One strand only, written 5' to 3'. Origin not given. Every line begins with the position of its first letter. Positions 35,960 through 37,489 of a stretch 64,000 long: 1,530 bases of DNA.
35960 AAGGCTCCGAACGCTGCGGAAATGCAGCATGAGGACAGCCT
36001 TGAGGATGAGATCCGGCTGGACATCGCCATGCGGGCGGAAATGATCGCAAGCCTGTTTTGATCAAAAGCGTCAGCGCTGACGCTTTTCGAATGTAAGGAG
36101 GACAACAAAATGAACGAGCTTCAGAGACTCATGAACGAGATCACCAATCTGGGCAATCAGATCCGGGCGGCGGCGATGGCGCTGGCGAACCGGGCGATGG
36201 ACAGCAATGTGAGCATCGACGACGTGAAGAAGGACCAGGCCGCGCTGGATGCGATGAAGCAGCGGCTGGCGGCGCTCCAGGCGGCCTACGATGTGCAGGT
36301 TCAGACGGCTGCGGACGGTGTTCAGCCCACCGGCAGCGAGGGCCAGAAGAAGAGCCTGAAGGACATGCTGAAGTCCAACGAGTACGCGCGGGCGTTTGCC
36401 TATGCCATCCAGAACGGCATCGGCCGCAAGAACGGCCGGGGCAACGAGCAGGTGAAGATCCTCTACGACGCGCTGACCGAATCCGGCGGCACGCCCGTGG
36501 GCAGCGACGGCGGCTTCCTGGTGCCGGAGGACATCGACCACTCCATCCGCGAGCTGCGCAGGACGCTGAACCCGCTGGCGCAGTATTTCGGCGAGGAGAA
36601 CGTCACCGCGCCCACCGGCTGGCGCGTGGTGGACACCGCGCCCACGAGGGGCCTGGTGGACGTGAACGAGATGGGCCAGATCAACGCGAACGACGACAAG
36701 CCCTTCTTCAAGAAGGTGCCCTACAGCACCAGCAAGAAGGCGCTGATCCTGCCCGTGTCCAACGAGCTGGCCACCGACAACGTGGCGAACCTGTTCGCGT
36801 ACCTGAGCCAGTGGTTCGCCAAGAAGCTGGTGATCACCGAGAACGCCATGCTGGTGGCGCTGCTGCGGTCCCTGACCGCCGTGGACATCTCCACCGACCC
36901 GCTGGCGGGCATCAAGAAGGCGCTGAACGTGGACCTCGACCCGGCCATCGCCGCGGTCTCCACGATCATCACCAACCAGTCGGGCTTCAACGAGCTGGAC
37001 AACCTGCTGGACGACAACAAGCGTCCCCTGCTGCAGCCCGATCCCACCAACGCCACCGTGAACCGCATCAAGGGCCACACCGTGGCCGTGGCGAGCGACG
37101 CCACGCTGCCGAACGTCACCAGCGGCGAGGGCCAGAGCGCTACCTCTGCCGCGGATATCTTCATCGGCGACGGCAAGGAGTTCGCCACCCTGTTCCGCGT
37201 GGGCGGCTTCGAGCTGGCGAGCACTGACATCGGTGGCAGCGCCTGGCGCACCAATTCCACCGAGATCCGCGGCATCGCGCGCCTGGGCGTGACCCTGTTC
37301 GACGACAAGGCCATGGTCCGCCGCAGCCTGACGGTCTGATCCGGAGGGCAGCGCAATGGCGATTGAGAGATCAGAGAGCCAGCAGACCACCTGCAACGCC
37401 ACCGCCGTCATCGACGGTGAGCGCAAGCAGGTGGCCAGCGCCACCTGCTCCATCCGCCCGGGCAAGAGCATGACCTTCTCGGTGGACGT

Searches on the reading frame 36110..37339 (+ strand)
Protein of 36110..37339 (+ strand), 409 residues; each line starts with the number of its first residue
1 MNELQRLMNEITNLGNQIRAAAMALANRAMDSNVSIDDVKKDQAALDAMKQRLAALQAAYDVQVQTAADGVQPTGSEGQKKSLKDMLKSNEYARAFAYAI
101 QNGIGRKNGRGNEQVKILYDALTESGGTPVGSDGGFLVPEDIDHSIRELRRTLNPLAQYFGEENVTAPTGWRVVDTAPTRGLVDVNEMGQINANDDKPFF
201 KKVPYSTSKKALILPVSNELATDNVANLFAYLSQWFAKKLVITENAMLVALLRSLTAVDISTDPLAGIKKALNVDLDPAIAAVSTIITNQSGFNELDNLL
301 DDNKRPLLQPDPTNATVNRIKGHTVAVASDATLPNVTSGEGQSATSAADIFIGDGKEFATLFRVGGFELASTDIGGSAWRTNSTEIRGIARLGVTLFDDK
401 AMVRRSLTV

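Call 35: search_protein_families(library=pfam, proteins=[window:36110-37339:+], max_evalue=0.00001)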
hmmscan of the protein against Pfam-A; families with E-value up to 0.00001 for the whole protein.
window:36110-37339:+ (409 aa): 1 family
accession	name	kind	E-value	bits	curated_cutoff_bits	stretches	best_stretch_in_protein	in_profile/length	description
PF05065.19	Phage_capsid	-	6.4e-27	95.1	24.2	1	134-403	1-276/280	Phage capsid family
